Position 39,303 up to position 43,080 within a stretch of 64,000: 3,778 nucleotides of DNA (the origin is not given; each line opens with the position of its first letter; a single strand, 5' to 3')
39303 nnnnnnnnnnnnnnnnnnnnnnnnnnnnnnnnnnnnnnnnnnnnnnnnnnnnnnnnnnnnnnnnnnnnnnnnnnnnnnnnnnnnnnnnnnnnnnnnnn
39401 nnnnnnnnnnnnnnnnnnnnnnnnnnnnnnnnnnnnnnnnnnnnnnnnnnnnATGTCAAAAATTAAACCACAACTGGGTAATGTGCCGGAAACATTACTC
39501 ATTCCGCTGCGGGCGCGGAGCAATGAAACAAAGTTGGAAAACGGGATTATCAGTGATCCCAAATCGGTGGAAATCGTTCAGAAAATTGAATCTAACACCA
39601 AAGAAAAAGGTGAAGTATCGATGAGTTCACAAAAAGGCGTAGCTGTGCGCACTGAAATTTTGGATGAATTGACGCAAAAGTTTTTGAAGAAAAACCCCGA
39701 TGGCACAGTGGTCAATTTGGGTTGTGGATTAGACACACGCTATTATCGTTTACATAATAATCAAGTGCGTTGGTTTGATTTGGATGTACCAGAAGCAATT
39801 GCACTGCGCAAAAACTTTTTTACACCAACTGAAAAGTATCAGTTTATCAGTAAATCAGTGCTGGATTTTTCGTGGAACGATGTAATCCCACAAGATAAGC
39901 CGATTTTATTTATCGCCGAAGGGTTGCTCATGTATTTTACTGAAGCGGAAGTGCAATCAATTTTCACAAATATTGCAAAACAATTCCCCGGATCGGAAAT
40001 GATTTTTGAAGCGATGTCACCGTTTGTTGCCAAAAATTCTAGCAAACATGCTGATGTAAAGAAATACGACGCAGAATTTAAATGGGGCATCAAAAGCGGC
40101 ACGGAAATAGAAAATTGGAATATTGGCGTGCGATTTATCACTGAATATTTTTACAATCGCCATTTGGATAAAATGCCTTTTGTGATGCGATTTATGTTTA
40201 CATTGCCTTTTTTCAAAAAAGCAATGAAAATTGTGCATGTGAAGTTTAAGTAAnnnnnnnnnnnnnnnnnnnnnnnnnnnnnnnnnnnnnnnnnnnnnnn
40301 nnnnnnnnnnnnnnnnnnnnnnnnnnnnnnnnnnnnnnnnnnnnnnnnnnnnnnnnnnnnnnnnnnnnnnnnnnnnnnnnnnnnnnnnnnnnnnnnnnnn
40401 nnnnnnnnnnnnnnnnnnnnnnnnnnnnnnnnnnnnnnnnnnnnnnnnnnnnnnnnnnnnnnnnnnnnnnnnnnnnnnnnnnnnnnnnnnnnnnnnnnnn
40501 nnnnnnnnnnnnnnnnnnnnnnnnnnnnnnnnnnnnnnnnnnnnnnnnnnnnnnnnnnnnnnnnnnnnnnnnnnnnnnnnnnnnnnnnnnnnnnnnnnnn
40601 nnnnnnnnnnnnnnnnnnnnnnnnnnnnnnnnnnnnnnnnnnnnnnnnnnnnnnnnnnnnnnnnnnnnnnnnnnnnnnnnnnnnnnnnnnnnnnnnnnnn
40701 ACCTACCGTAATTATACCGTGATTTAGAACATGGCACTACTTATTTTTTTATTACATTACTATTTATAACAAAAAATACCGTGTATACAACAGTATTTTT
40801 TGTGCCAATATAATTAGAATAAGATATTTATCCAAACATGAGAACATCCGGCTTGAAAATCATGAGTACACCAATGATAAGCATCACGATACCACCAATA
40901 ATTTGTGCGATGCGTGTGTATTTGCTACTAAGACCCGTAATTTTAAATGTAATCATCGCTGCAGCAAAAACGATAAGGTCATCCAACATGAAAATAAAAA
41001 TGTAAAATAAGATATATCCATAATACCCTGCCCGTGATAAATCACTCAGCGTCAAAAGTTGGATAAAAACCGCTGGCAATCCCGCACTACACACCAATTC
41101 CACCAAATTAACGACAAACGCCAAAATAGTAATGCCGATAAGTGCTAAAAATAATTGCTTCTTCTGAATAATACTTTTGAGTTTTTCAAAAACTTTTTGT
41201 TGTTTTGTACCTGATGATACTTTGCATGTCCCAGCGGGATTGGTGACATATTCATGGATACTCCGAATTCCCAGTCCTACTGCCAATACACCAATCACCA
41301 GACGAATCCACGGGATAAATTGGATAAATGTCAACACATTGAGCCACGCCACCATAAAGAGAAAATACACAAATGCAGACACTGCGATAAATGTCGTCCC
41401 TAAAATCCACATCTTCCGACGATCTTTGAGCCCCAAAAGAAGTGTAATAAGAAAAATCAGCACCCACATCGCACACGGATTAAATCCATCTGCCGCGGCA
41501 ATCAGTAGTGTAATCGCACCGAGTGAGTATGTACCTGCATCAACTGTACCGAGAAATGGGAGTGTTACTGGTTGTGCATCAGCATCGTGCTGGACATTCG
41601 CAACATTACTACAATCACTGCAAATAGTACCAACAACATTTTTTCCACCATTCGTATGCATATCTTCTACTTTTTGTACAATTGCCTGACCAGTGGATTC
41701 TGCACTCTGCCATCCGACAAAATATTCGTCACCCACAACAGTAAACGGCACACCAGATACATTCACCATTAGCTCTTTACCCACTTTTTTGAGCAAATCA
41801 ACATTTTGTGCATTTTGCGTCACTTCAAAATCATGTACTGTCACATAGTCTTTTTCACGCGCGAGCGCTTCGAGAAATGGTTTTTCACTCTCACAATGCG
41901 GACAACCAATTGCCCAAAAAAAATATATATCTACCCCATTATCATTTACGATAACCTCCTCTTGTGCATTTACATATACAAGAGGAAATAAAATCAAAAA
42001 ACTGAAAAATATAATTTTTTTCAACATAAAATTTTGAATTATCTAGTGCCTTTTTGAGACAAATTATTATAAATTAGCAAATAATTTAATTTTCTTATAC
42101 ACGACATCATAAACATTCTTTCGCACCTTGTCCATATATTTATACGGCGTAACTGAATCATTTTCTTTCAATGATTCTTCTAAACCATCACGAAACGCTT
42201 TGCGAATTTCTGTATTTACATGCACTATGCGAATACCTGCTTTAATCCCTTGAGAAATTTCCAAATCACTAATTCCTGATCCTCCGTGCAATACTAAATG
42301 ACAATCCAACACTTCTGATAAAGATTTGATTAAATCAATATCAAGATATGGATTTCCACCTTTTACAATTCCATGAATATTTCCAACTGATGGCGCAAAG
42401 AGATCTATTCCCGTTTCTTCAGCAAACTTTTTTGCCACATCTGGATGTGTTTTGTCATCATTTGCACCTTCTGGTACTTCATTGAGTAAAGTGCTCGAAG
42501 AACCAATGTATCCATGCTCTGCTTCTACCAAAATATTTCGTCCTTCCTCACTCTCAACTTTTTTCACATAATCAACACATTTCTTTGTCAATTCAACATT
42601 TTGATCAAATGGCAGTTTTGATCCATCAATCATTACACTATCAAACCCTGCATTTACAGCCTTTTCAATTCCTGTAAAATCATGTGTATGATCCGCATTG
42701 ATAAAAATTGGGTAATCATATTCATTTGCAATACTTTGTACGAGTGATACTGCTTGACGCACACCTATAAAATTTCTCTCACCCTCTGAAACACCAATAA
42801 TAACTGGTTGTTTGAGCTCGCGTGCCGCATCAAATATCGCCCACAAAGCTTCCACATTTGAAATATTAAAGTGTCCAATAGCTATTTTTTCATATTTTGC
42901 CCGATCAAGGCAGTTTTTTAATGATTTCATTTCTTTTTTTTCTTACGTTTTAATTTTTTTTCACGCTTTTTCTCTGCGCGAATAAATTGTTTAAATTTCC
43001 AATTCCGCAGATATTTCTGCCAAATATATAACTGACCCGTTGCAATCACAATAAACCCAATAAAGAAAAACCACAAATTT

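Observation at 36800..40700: Compositionally distinct GC-richer block carrying ogt, peptidase S51, a TcmP-like methyltransferase, Cys-rich/small membrane proteins and a gene remnant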

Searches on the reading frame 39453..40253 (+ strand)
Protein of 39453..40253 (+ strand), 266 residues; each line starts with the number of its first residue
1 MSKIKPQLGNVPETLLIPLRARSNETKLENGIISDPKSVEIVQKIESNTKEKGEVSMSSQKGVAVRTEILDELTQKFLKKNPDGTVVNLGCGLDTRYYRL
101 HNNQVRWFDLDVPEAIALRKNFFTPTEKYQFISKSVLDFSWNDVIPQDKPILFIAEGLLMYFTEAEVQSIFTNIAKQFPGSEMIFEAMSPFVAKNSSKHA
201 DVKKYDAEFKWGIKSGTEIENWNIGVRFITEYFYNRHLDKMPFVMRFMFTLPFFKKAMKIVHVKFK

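Call 7: search_protein_families(library=pfam, proteins=[window:39453-40253:+], max_evalue=0.01)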
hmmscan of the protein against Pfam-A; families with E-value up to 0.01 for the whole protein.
window:39453-40253:+ (266 aa): 1 family
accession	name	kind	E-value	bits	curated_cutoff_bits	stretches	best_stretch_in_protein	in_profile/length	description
PF04072.20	LCM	-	5.5e-17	62.7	22.3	1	31-175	18-187/187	Leucine carboxyl methyltransferase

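Call 33: search_protein_families(library=ncbifam, proteins=[window:39453-40253:+], max_evalue=0.01)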
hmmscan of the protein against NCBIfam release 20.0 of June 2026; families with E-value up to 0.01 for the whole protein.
window:39453-40253:+ (266 aa): 1 family
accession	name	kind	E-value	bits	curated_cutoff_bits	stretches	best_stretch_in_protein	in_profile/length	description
TIGR00027.1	mthyl_TIGR00027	subfamily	2.9e-21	76.1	93.55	1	16-204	5-211/259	SAM-dependent methyltransferase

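Call 43: find_homologous_proteins(query=window:39453-40253:+, max_evalue=1e-10)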
Query window:39453-40253:+ (266 aa): 733 proteins with E <= 1e-10 among 1071 candidates; the best 120 are listed.
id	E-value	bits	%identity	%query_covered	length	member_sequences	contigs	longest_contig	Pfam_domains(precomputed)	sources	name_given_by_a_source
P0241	7.7e-175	597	100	100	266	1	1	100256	PF04072.21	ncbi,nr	ncbi:MAG: methyltransferase [Candidatus Moraniibacteriota bacterium]|nr:MAG: methyltransferase [Cand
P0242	3.5e-132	458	76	100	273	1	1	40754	PF04072.21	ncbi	-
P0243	5.1e-132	457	77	99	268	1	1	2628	PF04072.21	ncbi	-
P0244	7.3e-131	453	87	86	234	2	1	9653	PF04072.21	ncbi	-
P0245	1.3e-130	452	77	99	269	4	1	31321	PF04072.21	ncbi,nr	ncbi:MAG: hypothetical protein CR986_00010 [Ignavibacteriae bacterium]|nr:MAG: hypothetical protein 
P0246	1.2e-129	449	75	100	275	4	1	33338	PF04072.21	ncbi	-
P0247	2.2e-129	448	76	99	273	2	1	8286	PF04072.21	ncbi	-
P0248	2.3e-129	448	75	100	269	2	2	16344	PF04072.21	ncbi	-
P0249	8.2e-129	447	77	99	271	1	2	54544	PF04072.21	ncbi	-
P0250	2.3e-128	445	77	99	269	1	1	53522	PF04072.21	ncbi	-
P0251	6.8e-128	444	74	100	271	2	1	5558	PF04072.21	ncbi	-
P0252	4.2e-126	438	72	100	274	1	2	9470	PF04072.21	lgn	-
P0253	7.8e-125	434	74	99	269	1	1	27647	PF04072.21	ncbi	-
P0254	3.8e-124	431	78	100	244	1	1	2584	PF04072.21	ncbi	-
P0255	1.0e-123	430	72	100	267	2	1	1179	PF04072.21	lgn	-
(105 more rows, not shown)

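Call 44: find_encoding_contigs(protein=P0245, flank=8000, max_places=3)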
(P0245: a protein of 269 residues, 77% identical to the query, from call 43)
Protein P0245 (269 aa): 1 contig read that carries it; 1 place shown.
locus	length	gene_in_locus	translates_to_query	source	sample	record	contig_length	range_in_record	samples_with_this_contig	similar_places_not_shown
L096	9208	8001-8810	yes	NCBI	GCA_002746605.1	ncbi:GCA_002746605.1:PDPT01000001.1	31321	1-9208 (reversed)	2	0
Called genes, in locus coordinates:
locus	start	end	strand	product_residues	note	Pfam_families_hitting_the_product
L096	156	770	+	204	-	PF00440:TetR_N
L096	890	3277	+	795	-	PF03176:MMPL, PF12349:Sterol-sensing (weak), PF00873:ACR_tran (weak), PF03176:MMPL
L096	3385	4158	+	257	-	PF17131:TP_0789-like, PF07044:DUF1329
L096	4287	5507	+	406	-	PF06980:DUF1302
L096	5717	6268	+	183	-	PF04191:PEMT, PF01222:ERG4_ERG24 (weak)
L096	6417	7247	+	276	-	PF04072:LCM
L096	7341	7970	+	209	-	PF01209:Ubie_methyltran, PF05401:NodS (weak), PF13489:Methyltransf_23, PF13847:Methyltransf_31, PF08241:Methyltransf_11, PF08242:Methyltransf_12, PF13649:Methyltransf_25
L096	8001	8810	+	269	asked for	PF04072:LCM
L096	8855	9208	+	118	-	?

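Call 45: find_encoding_contigs(protein=P0242, flank=8000, max_places=3)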
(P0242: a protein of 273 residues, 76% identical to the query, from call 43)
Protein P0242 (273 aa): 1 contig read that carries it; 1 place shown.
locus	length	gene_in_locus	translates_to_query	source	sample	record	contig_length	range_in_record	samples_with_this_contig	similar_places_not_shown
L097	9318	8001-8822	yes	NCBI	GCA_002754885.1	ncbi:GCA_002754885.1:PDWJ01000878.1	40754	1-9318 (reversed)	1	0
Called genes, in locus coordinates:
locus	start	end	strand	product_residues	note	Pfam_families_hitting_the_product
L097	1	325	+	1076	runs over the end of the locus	PF01839:FG-GAP (faint), PF13517:FG-GAP_3, PF07593:UnbV_ASPIC, PF13517:FG-GAP_3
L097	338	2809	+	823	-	PF14870:PSII_BNR (faint), PF02012:BNR (faint), PF15902:Sortilin-Vps10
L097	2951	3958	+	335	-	PF00685:Sulfotransfer_1 (faint), PF13469:Sulfotransfer_3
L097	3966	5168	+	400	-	PF02417:Chromate_transp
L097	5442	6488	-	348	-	PF13243:SQHop_cyclase_C (faint), PF13249:SQHop_cyclase_N (faint), PF00432:Prenyltrans (weak)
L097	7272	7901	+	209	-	PF01209:Ubie_methyltran, PF05401:NodS (weak), PF13489:Methyltransf_23, PF13847:Methyltransf_31, PF08241:Methyltransf_11, PF08242:Methyltransf_12, PF13649:Methyltransf_25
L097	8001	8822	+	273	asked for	PF04072:LCM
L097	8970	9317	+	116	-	?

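Call 53: search_protein_families(library=padloc, proteins=[window:39453-40253:+], max_evalue=0.001)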
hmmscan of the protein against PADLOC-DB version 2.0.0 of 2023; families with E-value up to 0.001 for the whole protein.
window:39453-40253:+ (266 aa): 0 families

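Call 54: search_protein_families(library=phrogs, proteins=[window:39453-40253:+], max_evalue=0.001)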
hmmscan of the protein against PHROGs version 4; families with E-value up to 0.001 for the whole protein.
window:39453-40253:+ (266 aa): 1 family
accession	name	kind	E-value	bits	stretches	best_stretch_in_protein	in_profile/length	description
phrog_36408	-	unknown function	3.8e-58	198.1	1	6-255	3-261/274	-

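Call 80: find_related_loci(query=window:39453-40253:+, collection=viral_contigs, flank=6000)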
Query window:39453-40253:+ (266 aa) in viral_contigs; peptide patterns used: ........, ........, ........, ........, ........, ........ (x = any residue, [..] = any of these).
2 stretches matched a pattern, but none encodes a relative of the query by tblastn (E <= 1e-3).

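Call 83: list_cluster_members(proteins=[P0242, P0243, P0246, P0247, P0248, P0249, P0250, P0251, P0253, P0254])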
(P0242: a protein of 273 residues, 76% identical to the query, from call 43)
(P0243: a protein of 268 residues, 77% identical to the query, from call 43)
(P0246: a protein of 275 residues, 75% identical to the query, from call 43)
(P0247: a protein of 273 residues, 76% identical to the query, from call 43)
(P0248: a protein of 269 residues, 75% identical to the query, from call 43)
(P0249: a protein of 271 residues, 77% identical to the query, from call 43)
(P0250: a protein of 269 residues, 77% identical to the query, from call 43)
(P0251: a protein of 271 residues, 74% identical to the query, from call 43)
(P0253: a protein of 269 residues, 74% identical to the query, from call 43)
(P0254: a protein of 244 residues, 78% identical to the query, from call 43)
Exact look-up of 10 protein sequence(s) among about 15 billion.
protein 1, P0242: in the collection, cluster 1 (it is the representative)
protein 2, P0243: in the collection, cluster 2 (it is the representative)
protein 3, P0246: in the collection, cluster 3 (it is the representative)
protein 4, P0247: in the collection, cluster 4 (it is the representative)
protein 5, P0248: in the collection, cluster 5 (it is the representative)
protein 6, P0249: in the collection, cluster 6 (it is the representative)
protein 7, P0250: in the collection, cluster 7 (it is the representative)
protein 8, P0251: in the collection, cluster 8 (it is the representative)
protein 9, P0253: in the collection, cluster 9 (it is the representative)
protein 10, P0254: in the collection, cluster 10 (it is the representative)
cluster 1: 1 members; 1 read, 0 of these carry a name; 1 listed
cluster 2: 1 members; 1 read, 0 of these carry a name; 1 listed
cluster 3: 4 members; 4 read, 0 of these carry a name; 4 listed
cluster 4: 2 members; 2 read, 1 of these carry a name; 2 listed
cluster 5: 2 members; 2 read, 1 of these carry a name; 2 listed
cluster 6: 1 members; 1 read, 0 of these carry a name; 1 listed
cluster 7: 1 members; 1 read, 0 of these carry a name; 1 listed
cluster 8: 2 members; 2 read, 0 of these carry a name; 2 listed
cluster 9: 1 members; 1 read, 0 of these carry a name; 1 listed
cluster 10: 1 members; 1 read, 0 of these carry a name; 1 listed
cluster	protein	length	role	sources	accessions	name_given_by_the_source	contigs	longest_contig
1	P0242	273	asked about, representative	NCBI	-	-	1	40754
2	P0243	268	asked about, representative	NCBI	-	-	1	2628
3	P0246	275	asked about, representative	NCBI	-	-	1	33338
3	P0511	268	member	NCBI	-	-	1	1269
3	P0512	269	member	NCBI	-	-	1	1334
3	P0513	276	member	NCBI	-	-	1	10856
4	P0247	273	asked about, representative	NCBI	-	-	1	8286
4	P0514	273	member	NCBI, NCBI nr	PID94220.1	MAG: hypothetical protein CSA95_04065 [Bacteroidetes bacterium] | MAG: hypothetical protein CSA95_04065 [Bacteroidota bacterium]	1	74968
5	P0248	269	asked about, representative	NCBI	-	-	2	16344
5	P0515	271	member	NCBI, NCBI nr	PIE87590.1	MAG: hypothetical protein CSA01_00105 [Bacteroidetes bacterium] | MAG: hypothetical protein CSA01_00105 [Bacteroidota bacterium]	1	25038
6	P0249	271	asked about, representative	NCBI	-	-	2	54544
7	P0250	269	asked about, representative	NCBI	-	-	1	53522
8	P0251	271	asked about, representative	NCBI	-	-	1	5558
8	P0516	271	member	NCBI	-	-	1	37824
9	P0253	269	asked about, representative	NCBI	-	-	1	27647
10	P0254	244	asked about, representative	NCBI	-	-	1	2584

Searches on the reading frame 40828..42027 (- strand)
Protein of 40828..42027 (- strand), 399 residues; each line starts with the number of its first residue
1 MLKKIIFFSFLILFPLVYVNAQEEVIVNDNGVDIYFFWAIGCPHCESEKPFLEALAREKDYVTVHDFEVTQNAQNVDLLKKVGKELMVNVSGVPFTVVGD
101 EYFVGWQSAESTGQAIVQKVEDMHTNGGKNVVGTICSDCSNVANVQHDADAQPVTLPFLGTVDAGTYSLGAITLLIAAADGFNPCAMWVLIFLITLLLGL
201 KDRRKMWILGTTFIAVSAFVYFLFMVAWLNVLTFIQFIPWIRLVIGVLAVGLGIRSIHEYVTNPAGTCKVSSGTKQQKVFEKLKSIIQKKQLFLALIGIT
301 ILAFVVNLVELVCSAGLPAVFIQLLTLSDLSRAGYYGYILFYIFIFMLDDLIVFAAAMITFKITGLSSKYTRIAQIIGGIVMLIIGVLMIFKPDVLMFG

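Call 7: search_protein_families(library=pfam, proteins=[window:40828-42027:-], max_evalue=0.01)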
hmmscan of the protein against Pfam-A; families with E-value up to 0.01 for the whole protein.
window:40828-42027:- (399 aa): 0 families

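Call 18: find_related_loci(query=window:40828-42027:-, collection=metagenome_contigs, flank=10000)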
Query window:40828-42027:- (399 aa) in metagenome_contigs; peptide patterns used: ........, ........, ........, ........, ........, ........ (x = any residue, [..] = any of these).
600 stretches matched a pattern (row limit reached: there are more); 572 encode a relative of the query (tblastn E <= 1e-3); the best 80 are kept; 80 distinct loci.
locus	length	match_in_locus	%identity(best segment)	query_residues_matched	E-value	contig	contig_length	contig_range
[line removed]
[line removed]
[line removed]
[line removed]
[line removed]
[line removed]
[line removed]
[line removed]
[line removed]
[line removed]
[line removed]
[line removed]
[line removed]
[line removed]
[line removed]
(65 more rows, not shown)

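Call 33: search_protein_families(library=ncbifam, proteins=[window:40828-42027:-], max_evalue=0.01)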
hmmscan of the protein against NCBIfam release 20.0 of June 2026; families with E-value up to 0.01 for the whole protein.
window:40828-42027:- (399 aa): 2 families
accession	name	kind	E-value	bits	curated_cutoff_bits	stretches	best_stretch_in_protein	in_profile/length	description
TIGR02196.1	GlrX_YruB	hypoth_equivalog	0.00051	20.5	88.55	1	41-109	9-67/74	glutaredoxin-like protein, YruB-family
TIGR00385.1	dsbE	subfamily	0.0059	16.2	123.15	0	27-85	60-117/173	DsbE family thiol:disulfide interchange protein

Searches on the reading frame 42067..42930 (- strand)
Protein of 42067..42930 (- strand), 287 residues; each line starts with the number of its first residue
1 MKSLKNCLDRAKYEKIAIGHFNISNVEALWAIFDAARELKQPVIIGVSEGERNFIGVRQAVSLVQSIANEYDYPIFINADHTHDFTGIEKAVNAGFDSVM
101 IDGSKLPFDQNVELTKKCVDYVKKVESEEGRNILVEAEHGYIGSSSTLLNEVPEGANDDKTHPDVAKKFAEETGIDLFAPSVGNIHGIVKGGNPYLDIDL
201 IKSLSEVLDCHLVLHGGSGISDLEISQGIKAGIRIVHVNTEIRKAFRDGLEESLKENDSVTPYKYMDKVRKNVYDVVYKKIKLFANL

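Call 7: search_protein_families(library=pfam, proteins=[window:42067-42930:-], max_evalue=0.01)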
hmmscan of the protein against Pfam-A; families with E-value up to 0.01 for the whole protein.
window:42067-42930:- (287 aa): 1 family
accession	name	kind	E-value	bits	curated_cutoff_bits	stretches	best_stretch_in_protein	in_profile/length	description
PF01116.26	F_bP_aldolase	-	9.1e-75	252.2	25.5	1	3-285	2-273/277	Fructose-bisphosphate aldolase class-II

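Call 11: find_encoding_contigs(protein=window:42067-42930:-, flank=10000, max_places=10)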
Protein window:42067-42930:- (287 aa): 1 contig read that carries it; 1 place shown.
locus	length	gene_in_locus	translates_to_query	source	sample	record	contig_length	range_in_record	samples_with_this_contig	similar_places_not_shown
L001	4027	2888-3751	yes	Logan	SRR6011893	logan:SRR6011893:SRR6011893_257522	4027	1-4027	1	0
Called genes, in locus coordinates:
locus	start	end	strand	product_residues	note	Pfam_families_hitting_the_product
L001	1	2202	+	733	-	?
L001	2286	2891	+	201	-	-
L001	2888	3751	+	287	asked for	PF01116:F_bP_aldolase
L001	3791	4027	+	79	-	?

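Call 12: find_related_loci(query=window:42067-42930:-, collection=genome_contigs, flank=10000)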
Query window:42067-42930:- (287 aa) in genome_contigs; peptide patterns used: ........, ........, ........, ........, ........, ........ (x = any residue, [..] = any of these).
78 stretches matched a pattern; 7 encode a relative of the query (tblastn E <= 1e-3); 7 distinct loci.
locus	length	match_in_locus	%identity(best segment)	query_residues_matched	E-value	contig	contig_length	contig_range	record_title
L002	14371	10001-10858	66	1-286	8e-136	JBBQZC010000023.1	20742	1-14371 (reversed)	MAG: Candidatus Moraniibacteriota bacterium isolate Co_metawrap_2195 Cmw_2195_k141_667674_length_20742_cov_19.9926, whol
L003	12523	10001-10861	69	1-287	3e-135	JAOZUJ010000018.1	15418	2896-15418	MAG: Candidatus Moraniibacteriota bacterium isolate GMC8.concoct.3 GMC8_2949_length_15418_cov_10.419645, whole genome sh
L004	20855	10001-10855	51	1-285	1e-93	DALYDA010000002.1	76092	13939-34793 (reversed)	MAG TPA_asm: Candidatus Paceibacterota bacterium isolate CTOTU14215 NODE_54_length_76092_cov_4.633521, whole genome shot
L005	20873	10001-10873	45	1-287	2e-79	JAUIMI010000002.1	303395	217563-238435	MAG: bacterium isolate Co_bin.90 NODE_348_length_303395_cov_2.222496, whole genome shotgun sequence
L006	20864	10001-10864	44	1-284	8e-78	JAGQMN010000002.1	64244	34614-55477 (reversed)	MAG: Patescibacteria group bacterium isolate HKST-UBA43 NODE_2_length_64244_cov_7.325806, whole genome shotgun sequence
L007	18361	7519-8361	51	7-284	1e-85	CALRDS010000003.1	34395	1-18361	MAG: Candidatus Nomurabacteria bacterium isolate Baikal-1350m-319 genome assembly, contig: Baikal-1350m-c4181, whole gen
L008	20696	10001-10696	31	17-250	4e-30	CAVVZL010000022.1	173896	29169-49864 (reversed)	MAG: uncultured Chloroflexia bacterium isolate MFD01231.bin.2.32 genome assembly, contig: contig_38825, whole genome sho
